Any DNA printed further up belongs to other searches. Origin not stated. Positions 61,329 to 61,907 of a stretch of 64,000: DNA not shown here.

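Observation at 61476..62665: Tandem triplet of ~93-aa paralogues with an invariant C-x2-H ... W-E ... C-C signature and no family I can name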

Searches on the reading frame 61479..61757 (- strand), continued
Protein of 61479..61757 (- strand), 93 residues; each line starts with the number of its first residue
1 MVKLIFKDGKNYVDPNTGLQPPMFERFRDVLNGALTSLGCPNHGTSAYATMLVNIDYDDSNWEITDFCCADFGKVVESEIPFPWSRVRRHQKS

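Call 42: search_protein_families(library=pfam, alignment_id=A5, max_evalue=0.01)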
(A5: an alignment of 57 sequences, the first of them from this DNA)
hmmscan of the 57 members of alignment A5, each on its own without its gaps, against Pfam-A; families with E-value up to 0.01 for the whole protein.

A. member 1, seq(93 aa): 0 families

B. families by the number of members that match (of 57 scanned): 3 families
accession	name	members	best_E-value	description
PF22991.1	Lock_Gag1-like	1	0.0021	Gag1-like, lock domain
PF16479.10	DUF5056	1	0.0072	Domain of unknown function (DUF5056)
PF22614.2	Slo-like_RCK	1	0.0078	Calcium-activated potassium channel slowpoke-like RCK domain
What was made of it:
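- On Any curated protein family (Pfam-A, NCBIfam): Scanning all 57 family members gave only three scattered single-member hits with E>=0.002 (call 42).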

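Call 43: search_solved_structures(query=A5, max_evalue=10)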
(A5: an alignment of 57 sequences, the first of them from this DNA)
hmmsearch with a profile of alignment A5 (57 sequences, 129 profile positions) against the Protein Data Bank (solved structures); distinct sequences matched with E-value up to 10: 1.
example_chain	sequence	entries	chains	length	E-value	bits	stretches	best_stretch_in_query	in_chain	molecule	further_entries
1jfi_B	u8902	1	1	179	1.9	11.6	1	68-96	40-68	Transcription Regulator NC2 beta chain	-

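Call 44: search_protein_families(library=padloc, alignment_id=A5, max_evalue=0.01)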
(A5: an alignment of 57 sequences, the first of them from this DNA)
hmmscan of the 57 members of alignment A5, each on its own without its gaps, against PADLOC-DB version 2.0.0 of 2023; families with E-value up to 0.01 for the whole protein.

A. member 1, seq(93 aa): 0 families

B. families by the number of members that match (of 57 scanned): 3 families
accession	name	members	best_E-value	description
PDLC02140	Csn2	1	0.0018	-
PDLC04541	PDC-M25A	1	0.004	-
PDLC03276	MTase_II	1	0.0049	Type II methyltransferase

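Call 45: search_protein_families(library=phrogs, alignment_id=A5, max_evalue=0.01)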
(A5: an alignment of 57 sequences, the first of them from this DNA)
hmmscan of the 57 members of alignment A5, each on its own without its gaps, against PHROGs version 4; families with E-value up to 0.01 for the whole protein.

A. member 1, seq(93 aa): 0 families

B. families by the number of members that match (of 57 scanned): 1 family
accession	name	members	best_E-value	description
phrog_20411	-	1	0.0062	-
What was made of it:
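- On Anti-phage defence or phage protein families: Only isolated single-member hits with E>=0.0018 were found (calls 44, 45).
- There are no consistent PADLOC or PHROG hits: single members only, at E>1e-3 (calls 44, 45).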

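Call 49: find_encoding_contigs(protein=P0023, flank=7000, max_places=3)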
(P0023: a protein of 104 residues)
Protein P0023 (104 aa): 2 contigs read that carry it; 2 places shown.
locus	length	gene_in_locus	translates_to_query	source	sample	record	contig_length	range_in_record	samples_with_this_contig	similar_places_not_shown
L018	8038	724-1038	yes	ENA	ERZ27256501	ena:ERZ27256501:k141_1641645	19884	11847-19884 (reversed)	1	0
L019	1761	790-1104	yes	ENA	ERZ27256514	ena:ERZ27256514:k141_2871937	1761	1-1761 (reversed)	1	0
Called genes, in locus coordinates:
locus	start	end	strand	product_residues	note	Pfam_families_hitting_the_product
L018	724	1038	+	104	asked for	-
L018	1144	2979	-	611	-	PF14849:YidC_periplas, PF02096:60KD_IMP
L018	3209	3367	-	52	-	-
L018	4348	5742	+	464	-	PF11638:DnaA_N, PF01695:IstB_IS21 (weak), PF00308:Bac_DnaA, PF08299:Bac_DnaA_C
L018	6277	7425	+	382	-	PF00712:DNA_pol3_beta, PF02767:DNA_pol3_beta_2, PF02768:DNA_pol3_beta_3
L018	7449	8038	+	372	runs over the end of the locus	PF02463:SMC_N, PF13175:AAA_15, PF13476:AAA_23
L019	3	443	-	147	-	?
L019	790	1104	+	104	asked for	-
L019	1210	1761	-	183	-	?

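Call 50: find_encoding_contigs(protein=P0021, flank=7000, max_places=3)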
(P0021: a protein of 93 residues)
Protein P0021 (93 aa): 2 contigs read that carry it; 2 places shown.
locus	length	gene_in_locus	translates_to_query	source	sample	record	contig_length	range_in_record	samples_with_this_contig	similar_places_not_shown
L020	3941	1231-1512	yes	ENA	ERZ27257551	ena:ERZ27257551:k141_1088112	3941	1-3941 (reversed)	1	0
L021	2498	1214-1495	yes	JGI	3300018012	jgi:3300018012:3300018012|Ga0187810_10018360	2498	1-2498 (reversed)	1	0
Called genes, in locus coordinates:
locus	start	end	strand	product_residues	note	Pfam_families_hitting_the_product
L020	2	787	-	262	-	?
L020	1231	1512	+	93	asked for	-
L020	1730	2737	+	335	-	-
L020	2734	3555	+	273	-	PF02348:CTP_transf_3, PF12804:NTP_transf_3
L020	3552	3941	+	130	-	?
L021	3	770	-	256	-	?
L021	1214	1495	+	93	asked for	-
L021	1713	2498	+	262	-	?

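Call 51: find_encoding_contigs(protein=P0047, flank=7000, max_places=3)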
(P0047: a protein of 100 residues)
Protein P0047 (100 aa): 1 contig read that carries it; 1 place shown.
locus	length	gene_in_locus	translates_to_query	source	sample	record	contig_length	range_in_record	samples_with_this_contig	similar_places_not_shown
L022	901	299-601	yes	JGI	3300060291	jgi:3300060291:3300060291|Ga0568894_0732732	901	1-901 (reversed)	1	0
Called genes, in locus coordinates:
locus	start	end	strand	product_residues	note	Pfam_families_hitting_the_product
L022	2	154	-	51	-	?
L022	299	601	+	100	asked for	-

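Call 58: fold_search(model_id=the predicted structure, library=viral)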
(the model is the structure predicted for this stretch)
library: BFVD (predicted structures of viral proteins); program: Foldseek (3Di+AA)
matches with E <= 10: 309; with E <= 0.001: 0
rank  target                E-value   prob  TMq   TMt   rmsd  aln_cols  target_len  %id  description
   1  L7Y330                3.4e-01  0.21  0.28  0.06   8.8        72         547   12  Putative ankyrin repeat protein [Megavirus lba]
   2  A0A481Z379            4.2e-01  0.10  0.22  0.10  10.1        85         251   14  F-box domain-containing protein [Pithovirus LCPAC102]
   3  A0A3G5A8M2            5.1e-01  0.12  0.27  0.14  16.5        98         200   16  Uncharacterized protein [Hyperionvirus sp.]
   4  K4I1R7                5.1e-01  0.09  0.25  0.14   9.5        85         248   12  Putative exodeoxyribonuclease 8 PDDEXK-like domain-containing protein [Lactobacillus phage ATCC8014]
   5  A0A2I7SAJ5            5.5e-01  0.12  0.33  0.26  12.1        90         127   10  (no name in the UniProt tables at hand)
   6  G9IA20                6.2e-01  0.09  0.26  0.31   7.3        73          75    7  (no name in the UniProt tables at hand)
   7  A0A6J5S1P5            6.2e-01  0.07  0.23  0.09  10.4        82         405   13  Exodeoxyribonuclease 8, PDDEXK-like domain containing protein [uncultured Caudovirales phage]
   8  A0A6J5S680            6.6e-01  0.14  0.30  0.22   5.2        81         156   11  Uncharacterized protein [uncultured Caudovirales phage]
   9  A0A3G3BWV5            6.6e-01  0.07  0.21  0.09  10.3        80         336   10  (no name in the UniProt tables at hand)
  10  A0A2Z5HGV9            8.1e-01  0.14  0.36  0.39   6.6        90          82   11  (no name in the UniProt tables at hand)
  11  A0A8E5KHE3            8.1e-01  0.08  0.27  0.13  12.5       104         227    8  Uncharacterized protein [Ralstonia phage vB_RsoP_BMB50]
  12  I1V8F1                8.1e-01  0.08  0.27  0.15  11.0       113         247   10  Protein UL24 homolog [Equid alphaherpesvirus 8]
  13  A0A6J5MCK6            8.1e-01  0.06  0.20  0.16   9.4        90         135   11  PD-(D/E)XK endonuclease-like domain-containing protein (Fragment) [uncultured Caudovirales phage]
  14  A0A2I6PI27            8.6e-01  0.13  0.34  0.13   6.4        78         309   15  Uncharacterized protein [Pseudomonas phage PMBT3]
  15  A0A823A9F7            8.6e-01  0.10  0.24  0.11  11.0        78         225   15  (no name in the UniProt tables at hand)
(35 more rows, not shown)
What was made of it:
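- On Any solved structure (PDB), by sequence or fold: BFVD gave best E 0.34 (call 58).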

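Call 62: predict_structure(alignment_id=A5)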
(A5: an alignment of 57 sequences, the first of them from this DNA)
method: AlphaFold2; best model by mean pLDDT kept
length: 93 residues; sequences in the alignment: 57
mean_pLDDT: 82.1   pTM: 0.70
mean pLDDT of the five models: 82.1, 81.0, 80.7, 78.0, 77.5
residues with pLDDT >= 90: 25; 70-90: 55; 50-70: 9; < 50: 4
segments of 3 or more residues with pLDDT < 50: 90-93
pLDDT, mean of each block of 10 residues (from residue 1): 87 74 77 87 92 82 92 91 69 40
secondary structure, 60 per line:
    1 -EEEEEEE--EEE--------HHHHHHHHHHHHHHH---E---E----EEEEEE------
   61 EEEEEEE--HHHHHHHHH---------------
elements in order: E2-8 E11-13 H22-36 E49-54 E61-67 H70-78

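Call 66: fold_search(model_id=the predicted structure, library=pdb)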
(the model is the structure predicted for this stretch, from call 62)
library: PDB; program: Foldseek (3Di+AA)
matches with E <= 10: 106; with E <= 0.001: 0
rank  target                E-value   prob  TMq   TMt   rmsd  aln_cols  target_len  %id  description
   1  8uu7_w                5.9e-01  0.12  0.32  0.31   8.9        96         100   14  Cryo-EM structure of the Listeria innocua 70S ribosome in complex with HflXr, HPF, and E-site tRNA (structure II-B) (released 2024-02-28)
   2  3b3l_A                1.4e+00  0.04  0.23  0.10  12.3       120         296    9  Crystal structures of alternatively-spliced isoforms of human ketohexokinase (released 2008-10-28)
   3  4ic1_G                2.1e+00  0.06  0.23  0.12  10.7        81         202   15  Crystal structure of SSO0001 (released 2013-01-16)
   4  9das_A                2.3e+00  0.09  0.32  0.14   9.4        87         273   10  Crystal structure of vWFA domain from large adhesion protein of Aeromonas hydrophila (released 2025-05-14)
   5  4ic1_B                2.4e+00  0.05  0.23  0.12  10.8        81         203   15  Crystal structure of SSO0001 (released 2013-01-16)
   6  2kqr_MODEL_1_A        2.4e+00  0.03  0.21  0.18  12.5       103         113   14  Solution structure of the N-terminal domain (residues 1-111) of Brugia malayi asparaginyl-tRNA synthetase (released 2009-12-15)
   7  8ome_A                2.6e+00  0.03  0.25  0.11  11.0       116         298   12  Crystal structure of hKHK-A in complex with compound-4 (released 2023-09-27)
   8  4ic1_D                3.1e+00  0.04  0.23  0.12  10.6        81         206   14  Crystal structure of SSO0001 (released 2013-01-16)
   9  6rh0_A                3.3e+00  0.07  0.32  0.16   5.5        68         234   12  Revisiting pH-gated conformational switch. Complex HK853-RR468 pH 5.5 (released 2020-02-19)
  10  4jas_A                3.3e+00  0.07  0.34  0.16   5.5        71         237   14  Structural basis of a rationally rewired protein-protein interface (HK853mutant A268V, A271G, T275M, V294T and D297E a (released 2013-09-04)
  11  3tqm_B                3.3e+00  0.03  0.25  0.25   9.6        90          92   12  Structure of an ribosomal subunit interface protein from Coxiella burnetii (released 2011-09-28)
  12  3tqm_A                3.6e+00  0.06  0.34  0.35   8.9        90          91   13  Structure of an ribosomal subunit interface protein from Coxiella burnetii (released 2011-09-28)
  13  3gig_B                3.6e+00  0.06  0.33  0.18   6.9        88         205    9  Crystal structure of phosphorylated DesKC in complex with AMP-PCP (released 2009-09-15)
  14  9qqr_E                3.6e+00  0.04  0.30  0.07   7.2        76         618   17  S.aureus ClpC decameric resting state (released 2025-07-30)
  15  7fhj_A                3.6e+00  0.03  0.23  0.21  13.0        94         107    8  Crystal structure of BAZ2A with DNA (released 2021-12-29)
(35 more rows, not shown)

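Call 67: find_encoding_contigs(protein=P0018, flank=7000, max_places=3)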
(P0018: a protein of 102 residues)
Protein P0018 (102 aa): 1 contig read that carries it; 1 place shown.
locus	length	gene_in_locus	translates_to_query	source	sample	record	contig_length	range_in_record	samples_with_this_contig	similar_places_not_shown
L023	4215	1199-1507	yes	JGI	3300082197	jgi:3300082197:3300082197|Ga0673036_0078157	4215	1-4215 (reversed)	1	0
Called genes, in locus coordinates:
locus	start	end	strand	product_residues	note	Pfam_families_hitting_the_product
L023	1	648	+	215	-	?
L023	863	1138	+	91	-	-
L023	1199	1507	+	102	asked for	-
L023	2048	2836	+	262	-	-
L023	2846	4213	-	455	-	?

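Call 68: find_encoding_contigs(protein=P0017, flank=7000, max_places=3)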
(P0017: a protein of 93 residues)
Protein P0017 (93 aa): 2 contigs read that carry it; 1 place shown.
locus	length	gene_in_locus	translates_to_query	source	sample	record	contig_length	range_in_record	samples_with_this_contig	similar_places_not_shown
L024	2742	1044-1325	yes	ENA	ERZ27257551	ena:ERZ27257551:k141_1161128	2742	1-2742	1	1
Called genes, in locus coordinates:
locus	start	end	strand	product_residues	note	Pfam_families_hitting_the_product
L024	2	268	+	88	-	?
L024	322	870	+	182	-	PF03479:PCC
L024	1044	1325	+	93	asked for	-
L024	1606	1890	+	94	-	-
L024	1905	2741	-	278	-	?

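Call 73: list_cluster_members(proteins=[P0057, P0051, P0059, P0047, P0023, P0019, P0021, P0069, P0043, P0037])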
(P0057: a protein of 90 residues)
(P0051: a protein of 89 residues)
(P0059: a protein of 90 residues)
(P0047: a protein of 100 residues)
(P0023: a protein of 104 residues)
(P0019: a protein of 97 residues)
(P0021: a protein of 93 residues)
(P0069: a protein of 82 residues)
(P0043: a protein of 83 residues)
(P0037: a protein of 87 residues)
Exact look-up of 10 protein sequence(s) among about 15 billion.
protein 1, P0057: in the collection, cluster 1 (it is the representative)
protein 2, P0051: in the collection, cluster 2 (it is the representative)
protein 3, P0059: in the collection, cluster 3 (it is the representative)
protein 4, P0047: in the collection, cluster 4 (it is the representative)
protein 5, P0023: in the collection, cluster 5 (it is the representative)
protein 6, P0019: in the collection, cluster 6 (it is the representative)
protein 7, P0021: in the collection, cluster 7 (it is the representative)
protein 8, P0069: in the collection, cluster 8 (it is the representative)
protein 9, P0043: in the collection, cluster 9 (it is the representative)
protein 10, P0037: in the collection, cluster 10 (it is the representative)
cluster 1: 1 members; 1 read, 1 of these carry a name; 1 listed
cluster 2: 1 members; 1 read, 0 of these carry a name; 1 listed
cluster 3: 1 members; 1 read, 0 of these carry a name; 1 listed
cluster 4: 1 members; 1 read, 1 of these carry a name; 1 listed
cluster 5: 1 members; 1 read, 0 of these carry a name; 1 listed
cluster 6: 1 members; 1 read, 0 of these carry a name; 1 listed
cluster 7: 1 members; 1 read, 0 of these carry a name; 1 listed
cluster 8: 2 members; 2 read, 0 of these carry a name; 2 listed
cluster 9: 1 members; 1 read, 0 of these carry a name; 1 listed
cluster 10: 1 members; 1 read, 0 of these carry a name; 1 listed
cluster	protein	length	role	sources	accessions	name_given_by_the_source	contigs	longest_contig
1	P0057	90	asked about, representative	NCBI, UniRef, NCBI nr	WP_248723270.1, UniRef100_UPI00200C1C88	hypothetical protein [Seonamhaeicola sp. ML3] | hypothetical protein n=1 Tax=Seonamhaeicola sp. ML3 TaxID=2937786 RepID=UPI00200C1C88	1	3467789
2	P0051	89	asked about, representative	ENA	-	-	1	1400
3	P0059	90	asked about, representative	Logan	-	-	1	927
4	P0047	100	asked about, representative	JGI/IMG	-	hypothetical protein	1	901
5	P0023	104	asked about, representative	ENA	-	-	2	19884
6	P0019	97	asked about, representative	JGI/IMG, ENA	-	-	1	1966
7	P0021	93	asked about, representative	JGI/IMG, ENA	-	-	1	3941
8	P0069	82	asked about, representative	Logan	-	-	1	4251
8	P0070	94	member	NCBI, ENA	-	-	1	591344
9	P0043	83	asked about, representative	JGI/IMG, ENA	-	-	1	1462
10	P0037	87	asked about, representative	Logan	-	-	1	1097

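Call 76: search_protein_families(library=pfam, max_evalue=0.001, proteins=[P0046])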
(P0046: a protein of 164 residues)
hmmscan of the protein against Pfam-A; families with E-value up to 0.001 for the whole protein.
P0046 (164 aa): 0 families

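Call 82: find_related_loci(query=A3, collection=metagenome_contigs, flank=6000)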
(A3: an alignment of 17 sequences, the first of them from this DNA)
Query A3 (93 aa) in metagenome_contigs; peptide patterns used: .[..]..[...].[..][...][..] (x = any residue, [..] = any of these).
115 stretches matched a pattern; 1 encode a relative of the query (tblastn E <= 1e-3); 1 distinct loci.
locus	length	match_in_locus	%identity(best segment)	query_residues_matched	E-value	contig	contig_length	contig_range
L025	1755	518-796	61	1-93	4e-44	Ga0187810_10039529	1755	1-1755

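Call 86: search_solved_structures(query=P0070, max_evalue=10)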
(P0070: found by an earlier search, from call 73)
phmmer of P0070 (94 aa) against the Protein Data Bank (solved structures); distinct sequences matched with E-value up to 10: 3.
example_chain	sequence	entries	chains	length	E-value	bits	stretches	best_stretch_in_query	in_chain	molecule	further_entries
6er1_A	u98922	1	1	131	0.19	15.1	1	27-86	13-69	Centrosome-associated zinc finger protein CP190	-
5eup_A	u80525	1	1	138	0.22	14.9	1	28-86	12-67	Centrosome-associated zinc finger protein CP190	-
4u77_A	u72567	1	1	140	0.26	14.7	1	28-86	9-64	Centrosome-associated zinc finger protein CP190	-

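Call 87: search_solved_structures(query=P0013, max_evalue=10)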
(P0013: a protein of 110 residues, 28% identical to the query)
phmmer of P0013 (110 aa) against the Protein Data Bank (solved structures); distinct sequences matched with E-value up to 10: 0.

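Call 88: search_solved_structures(query=P0046, max_evalue=10)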
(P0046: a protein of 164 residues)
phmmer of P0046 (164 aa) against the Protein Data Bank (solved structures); distinct sequences matched with E-value up to 10: 0.

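Call 89: find_homologous_proteins(query=A5, max_evalue=0.001)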
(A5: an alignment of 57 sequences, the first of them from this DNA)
Query A5 (57 sequences) (93 aa, profile of the alignment): 14 proteins with E <= 0.001 among 2392 candidates.
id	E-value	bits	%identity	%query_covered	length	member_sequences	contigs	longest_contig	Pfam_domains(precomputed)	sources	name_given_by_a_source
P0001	8.7e-31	124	81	100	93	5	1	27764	-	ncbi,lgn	-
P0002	4.7e-29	119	83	100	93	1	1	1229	-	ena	-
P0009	1.2e-28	117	61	100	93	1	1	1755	-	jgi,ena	-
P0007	9.7e-28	115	67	100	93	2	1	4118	-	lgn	-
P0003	2.6e-27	113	69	100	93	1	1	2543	-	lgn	-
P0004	2.8e-27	113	62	100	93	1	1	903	-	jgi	jgi:hypothetical protein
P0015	1.4e-25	108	63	97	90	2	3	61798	-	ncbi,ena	-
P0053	2.4e-17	81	18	87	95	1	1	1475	-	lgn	-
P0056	3.1e-14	71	24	55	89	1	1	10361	-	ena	-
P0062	1.2e-13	69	20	65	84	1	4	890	-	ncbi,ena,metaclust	metaclust:\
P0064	6.6e-12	63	-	-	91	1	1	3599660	-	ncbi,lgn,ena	-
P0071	2.0e-11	62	22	63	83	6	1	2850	-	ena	-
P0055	5.7e-11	60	-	-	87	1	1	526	-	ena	-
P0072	4.3e-10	57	18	77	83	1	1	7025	-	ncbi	-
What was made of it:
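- Tried and rejected: A third word-indexed protein search with the broad profile added almost nothing (call 89).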
